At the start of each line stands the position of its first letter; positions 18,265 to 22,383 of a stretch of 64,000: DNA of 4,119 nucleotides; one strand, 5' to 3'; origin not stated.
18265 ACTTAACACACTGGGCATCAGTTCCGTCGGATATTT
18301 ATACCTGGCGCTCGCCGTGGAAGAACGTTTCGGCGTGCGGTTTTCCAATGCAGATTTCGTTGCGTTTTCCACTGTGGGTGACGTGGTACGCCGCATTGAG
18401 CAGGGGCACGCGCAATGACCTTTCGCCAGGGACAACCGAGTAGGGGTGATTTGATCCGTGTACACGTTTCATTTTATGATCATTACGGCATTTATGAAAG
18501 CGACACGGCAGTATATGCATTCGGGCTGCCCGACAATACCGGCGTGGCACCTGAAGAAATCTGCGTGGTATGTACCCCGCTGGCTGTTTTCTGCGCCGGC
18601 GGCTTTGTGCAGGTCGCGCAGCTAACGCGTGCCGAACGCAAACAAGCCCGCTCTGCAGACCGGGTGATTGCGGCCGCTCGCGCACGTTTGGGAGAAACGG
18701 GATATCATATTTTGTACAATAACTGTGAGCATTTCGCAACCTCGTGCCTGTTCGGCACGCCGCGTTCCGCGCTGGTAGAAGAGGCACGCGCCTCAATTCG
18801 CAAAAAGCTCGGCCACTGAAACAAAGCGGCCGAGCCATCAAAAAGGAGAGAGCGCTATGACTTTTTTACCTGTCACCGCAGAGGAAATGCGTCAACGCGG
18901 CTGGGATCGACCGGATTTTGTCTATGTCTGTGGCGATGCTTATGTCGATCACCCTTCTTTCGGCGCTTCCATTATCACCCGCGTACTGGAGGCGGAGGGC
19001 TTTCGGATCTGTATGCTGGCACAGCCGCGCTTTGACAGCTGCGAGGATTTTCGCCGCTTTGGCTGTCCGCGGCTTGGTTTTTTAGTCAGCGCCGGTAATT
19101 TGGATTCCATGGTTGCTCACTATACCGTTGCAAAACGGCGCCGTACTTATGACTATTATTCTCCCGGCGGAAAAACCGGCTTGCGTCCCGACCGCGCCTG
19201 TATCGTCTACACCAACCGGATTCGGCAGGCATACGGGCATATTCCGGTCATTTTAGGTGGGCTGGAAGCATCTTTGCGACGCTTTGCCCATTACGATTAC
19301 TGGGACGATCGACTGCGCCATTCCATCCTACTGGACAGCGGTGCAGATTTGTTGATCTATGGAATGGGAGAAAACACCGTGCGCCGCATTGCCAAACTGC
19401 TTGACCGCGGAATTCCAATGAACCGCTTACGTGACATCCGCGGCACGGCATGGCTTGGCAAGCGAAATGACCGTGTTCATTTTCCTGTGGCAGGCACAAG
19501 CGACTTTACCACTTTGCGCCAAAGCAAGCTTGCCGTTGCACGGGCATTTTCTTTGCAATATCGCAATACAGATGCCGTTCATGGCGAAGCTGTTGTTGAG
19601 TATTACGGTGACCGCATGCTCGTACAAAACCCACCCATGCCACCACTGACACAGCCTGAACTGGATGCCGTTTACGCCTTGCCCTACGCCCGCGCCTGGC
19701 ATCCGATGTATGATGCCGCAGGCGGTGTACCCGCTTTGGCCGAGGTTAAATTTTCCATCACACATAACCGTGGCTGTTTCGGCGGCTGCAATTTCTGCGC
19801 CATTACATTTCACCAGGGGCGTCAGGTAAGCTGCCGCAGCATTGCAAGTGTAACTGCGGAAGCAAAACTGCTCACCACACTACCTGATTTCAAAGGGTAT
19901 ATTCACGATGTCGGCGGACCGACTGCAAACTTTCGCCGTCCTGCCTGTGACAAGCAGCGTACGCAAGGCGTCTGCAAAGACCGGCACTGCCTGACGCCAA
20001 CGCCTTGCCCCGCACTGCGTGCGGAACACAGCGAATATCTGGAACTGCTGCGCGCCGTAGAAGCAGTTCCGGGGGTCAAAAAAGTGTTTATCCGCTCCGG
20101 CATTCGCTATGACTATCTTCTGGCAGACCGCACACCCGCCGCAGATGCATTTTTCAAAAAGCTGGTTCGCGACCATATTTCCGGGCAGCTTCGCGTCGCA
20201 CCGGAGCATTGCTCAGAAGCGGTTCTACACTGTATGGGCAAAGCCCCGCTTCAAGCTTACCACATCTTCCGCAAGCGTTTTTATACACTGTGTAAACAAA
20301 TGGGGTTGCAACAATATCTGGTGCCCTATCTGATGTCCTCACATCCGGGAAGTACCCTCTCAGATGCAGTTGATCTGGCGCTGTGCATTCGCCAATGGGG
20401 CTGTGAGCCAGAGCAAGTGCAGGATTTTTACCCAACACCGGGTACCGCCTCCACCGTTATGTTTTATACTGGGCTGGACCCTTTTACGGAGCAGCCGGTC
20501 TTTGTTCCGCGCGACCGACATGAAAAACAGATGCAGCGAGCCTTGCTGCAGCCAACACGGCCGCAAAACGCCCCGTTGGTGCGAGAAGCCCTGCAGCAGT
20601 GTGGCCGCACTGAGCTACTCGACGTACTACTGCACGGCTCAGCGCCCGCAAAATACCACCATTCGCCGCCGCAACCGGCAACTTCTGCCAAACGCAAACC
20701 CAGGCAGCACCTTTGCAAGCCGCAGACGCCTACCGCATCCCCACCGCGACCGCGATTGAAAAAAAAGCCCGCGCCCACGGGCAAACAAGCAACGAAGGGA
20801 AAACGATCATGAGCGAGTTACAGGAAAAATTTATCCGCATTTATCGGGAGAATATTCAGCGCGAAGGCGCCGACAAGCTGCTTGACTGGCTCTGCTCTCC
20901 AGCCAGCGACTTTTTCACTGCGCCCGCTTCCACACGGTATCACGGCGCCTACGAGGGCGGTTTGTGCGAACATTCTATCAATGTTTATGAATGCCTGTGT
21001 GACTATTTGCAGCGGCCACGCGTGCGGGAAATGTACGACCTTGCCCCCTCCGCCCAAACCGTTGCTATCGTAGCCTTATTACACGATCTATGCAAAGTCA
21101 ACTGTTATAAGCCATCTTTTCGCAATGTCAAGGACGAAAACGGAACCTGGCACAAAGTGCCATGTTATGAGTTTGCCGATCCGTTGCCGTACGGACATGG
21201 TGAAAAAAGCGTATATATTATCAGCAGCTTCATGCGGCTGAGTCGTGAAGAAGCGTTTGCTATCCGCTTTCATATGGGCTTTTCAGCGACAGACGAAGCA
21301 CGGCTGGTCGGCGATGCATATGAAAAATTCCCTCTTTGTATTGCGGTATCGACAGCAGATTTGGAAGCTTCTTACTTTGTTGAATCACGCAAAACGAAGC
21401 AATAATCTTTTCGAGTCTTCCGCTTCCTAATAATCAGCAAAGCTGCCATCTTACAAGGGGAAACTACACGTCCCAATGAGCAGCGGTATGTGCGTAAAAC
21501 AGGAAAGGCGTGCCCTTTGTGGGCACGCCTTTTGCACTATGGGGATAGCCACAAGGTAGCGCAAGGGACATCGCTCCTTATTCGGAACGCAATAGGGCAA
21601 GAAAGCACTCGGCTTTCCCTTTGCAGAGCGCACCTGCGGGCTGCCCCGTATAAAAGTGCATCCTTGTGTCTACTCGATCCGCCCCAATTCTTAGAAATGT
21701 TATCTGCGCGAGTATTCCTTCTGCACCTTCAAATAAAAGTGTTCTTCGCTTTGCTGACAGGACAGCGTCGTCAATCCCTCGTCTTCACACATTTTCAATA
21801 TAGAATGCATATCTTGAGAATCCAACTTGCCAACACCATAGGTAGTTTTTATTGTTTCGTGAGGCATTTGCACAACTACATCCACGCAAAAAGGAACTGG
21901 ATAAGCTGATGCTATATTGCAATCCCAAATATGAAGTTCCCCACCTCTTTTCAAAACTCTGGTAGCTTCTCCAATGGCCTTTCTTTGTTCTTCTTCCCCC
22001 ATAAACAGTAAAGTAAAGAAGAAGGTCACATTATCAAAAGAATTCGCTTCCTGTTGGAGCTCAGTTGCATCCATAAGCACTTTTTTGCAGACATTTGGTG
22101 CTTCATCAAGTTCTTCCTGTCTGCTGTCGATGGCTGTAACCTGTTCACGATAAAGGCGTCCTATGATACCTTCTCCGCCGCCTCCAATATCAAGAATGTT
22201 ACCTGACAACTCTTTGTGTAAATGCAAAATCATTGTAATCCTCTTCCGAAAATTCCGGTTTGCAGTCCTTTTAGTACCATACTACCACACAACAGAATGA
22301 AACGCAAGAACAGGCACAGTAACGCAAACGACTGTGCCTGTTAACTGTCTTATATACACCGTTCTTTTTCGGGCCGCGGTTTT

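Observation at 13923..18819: Six-gene carrier-protein-dependent acyl-transfer cassette with no assignable product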

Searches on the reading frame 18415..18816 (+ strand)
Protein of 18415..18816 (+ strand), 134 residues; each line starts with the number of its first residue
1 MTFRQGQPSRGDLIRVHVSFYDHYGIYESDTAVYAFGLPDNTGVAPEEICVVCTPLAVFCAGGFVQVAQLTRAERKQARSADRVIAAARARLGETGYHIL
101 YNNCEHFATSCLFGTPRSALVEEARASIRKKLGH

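Call 5: search_protein_families(library=pfam, proteins=[window:18415-18816:+], max_evalue=0.01)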
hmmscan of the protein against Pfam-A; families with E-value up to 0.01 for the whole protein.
window:18415-18816:+ (134 aa): 1 family
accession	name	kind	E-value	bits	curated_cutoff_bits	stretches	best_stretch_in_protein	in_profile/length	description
PF04970.19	LRAT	-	9e-20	71.6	24.3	1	7-116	2-119/120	Lecithin retinol acyltransferase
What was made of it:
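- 18415..18819 (+): LRAT/PLAAT-type NlpC/P60 Cys enzyme (His23, Cys104 in NCEHF); accessory member of the core. PF04970 at 9e-20 (call 5).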

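Call 6: search_protein_families(library=ncbifam, proteins=[window:18415-18816:+], max_evalue=0.01)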
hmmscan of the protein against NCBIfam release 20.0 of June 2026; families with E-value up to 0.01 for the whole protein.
window:18415-18816:+ (134 aa): 0 families

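Call 21: search_solved_structures(query=window:18415-18816:+, max_evalue=0.1, show_alignments=3)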
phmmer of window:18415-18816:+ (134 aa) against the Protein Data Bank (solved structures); distinct sequences matched with E-value up to 0.1: 9.
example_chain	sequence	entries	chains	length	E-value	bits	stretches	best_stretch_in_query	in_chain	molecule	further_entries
4dot_A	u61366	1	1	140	7.5e-06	29.1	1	7-123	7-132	Group XVI phospholipase A2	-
4fa0_A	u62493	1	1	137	8.5e-06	29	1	7-122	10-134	Group XVI phospholipase A1/A2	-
7zom_A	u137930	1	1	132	1e-05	28.7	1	7-121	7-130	Phospholipase A and acyltransferase 3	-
2lkt_A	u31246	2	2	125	2.4e-05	27.5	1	6-114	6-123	Retinoic acid receptor responder protein 3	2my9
7zot_A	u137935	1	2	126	4.6e-05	26.6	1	6-114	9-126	Phospholipase A and acyltransferase 4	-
4dpz_X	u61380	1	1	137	0.00014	25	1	4-122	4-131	HRAS-like suppressor 2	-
7c3z_A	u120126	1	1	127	0.00015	24.9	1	7-115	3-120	HRAS-like suppressor 3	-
2kyt_A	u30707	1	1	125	0.00018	24.7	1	7-114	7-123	Group XVI phospholipase A2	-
4q95_A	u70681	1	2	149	0.00024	24.3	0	80-118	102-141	HRAS-like suppressor 3, Lecithin retinol acyltransferase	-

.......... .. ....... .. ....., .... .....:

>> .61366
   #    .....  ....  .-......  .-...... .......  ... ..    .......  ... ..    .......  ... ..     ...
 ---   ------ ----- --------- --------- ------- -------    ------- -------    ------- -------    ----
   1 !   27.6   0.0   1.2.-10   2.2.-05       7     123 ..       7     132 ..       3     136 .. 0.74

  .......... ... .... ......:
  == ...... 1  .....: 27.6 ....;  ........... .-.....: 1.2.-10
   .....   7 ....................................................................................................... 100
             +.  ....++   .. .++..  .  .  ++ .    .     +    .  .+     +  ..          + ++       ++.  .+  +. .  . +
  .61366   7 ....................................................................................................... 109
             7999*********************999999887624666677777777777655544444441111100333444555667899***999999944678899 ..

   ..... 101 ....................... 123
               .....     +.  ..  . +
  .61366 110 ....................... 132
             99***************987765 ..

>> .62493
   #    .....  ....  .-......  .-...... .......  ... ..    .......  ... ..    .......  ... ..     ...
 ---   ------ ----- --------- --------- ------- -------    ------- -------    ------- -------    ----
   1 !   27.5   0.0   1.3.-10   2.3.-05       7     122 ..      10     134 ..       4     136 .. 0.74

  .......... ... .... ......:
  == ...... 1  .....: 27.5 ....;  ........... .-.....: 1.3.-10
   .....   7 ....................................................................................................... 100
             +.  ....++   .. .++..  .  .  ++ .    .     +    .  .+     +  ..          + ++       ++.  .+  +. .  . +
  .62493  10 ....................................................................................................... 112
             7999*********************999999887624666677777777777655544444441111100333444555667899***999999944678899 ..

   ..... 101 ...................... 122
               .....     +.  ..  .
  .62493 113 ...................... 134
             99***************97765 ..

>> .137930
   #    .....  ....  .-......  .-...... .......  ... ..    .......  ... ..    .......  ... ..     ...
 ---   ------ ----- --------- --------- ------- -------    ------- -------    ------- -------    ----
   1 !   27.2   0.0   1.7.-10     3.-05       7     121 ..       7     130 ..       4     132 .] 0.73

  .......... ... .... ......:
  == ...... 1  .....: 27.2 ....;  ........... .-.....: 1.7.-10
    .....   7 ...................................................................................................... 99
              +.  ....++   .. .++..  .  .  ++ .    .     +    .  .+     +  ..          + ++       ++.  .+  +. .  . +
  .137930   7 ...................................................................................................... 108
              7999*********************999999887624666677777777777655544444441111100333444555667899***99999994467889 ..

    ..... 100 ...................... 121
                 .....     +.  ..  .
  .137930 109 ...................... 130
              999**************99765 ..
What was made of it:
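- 18415..18819 (+): Aligns to PLAAT3 structure 4dot at 7.5e-06 with His and Cys matched (call 21).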

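Call 30: find_homologous_proteins(query=window:18415-18816:+, max_evalue=0.001)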
Query window:18415-18816:+ (134 aa): 13 proteins with E <= 0.001 among 76 candidates.
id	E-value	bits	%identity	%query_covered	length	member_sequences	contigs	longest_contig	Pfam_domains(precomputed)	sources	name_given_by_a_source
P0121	7.6e-83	293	98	100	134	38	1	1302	PF04970.20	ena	-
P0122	2.2e-39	152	56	99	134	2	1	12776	PF04970.20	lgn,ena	-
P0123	3.2e-38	148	54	99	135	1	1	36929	PF04970.20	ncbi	-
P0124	6.5e-38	147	53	99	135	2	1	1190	PF04970.20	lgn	-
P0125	2.1e-37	146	50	99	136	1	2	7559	PF04970.20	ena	-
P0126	3.0e-35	139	50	99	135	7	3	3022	PF04970.20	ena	-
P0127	7.8e-34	134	49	98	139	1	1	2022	PF04970.20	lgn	-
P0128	9.1e-32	128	48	99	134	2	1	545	PF04970.20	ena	-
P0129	9.5e-25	105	44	99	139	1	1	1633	PF04970.20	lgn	-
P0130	3.6e-24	103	44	99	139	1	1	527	PF04970.20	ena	-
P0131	1.0e-18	85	43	97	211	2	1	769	PF04970.20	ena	-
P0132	5.6e-15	73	34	99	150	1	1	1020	PF04970.20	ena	-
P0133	4.3e-8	51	30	84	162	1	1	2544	PF04970.20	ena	-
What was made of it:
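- Tried and rejected: Only 13 hits came back and all were single-domain (call 30).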

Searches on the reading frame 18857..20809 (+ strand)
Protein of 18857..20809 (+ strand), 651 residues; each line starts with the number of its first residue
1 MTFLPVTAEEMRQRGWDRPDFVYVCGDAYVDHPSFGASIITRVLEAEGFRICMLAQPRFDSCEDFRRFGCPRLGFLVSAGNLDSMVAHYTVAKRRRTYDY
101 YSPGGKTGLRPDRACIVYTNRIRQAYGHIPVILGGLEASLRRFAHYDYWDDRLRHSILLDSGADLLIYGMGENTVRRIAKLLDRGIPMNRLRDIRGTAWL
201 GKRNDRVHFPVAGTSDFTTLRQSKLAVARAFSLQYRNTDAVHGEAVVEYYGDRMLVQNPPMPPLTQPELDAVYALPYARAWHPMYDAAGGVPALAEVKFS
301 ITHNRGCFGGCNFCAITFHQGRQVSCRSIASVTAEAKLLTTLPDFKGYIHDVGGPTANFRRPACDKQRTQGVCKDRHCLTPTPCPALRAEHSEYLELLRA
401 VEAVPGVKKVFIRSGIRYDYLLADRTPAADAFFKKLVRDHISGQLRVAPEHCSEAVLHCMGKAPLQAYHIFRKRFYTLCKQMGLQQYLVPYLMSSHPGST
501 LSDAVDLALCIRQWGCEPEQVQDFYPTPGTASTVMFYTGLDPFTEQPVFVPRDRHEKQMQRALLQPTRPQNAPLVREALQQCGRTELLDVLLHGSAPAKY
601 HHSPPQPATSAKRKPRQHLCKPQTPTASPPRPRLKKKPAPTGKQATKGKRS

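Call 5: search_protein_families(library=pfam, proteins=[window:18857-20809:+], max_evalue=0.01)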
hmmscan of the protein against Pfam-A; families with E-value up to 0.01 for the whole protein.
window:18857-20809:+ (651 aa): 2 families
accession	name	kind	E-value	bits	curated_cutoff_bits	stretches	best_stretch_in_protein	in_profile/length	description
PF08497.15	Radical_SAM_N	-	2.1e-124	415.1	25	1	3-300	1-301/301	Radical SAM N-terminal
PF11842.13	DUF3362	-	1.4e-19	71.3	27.6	1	519-590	1-77/151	Domain of unknown function (DUF3362)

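Call 6: search_protein_families(library=ncbifam, proteins=[window:18857-20809:+], max_evalue=0.01)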
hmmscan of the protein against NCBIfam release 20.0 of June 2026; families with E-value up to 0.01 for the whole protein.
window:18857-20809:+ (651 aa): 4 families
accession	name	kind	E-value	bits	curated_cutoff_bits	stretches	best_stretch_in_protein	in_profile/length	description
TIGR03904.1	SAM_YgiQ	equivalog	4.8e-241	801.1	462.35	1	3-565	1-558/558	YgiQ family radical SAM protein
TIGR04014.1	B12_SAM_MJ_0865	equivalog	7.5e-05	21.7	360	1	301-340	163-202/434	methyl-coenzyme M reductase glutamine C-methyltransferase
TIGR04013.1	B12_SAM_MJ_1487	hypoth_equivalog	0.00042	19.3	251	1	297-338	150-191/382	TIGR04013 family B12-binding domain/radical SAM domain-containing protein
TIGR00089.1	TIGR00089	subfamily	0.0035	16.2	251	1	298-339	140-180/429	MiaB/RimO family radical SAM methylthiotransferase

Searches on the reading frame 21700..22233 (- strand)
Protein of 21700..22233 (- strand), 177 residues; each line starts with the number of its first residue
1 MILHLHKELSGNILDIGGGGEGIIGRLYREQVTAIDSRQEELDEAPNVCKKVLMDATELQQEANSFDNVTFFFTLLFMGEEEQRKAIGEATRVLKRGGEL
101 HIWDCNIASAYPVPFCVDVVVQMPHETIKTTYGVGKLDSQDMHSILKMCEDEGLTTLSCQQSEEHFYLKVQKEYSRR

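Call 24: search_protein_families(library=pfam, proteins=[window:21700-22233:-], max_evalue=0.001)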
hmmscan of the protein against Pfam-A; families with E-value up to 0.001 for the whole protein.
window:21700-22233:- (177 aa): 6 families
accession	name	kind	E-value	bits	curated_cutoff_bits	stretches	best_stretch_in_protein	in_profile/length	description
PF08241.18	Methyltransf_11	-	1.7e-11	45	21.2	1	14-101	1-94/95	Methyltransferase domain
PF13649.12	Methyltransf_25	-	5.7e-10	40.2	27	1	13-98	1-97/97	Methyltransferase domain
PF13847.12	Methyltransf_31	-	2.3e-06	27.8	27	1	12-113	6-120/145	Methyltransferase domain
PF01209.24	Ubie_methyltran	-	0.00015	21.6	20.1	1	50-104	101-153/233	ubiE/COQ5 methyltransferase family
PF08242.18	Methyltransf_12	-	0.0009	20.4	30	0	21-100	7-98/98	Methyltransferase domain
PF05148.21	Methyltransf_8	-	0.00094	19.5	27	0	7-104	70-158/219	Hypothetical methyltransferase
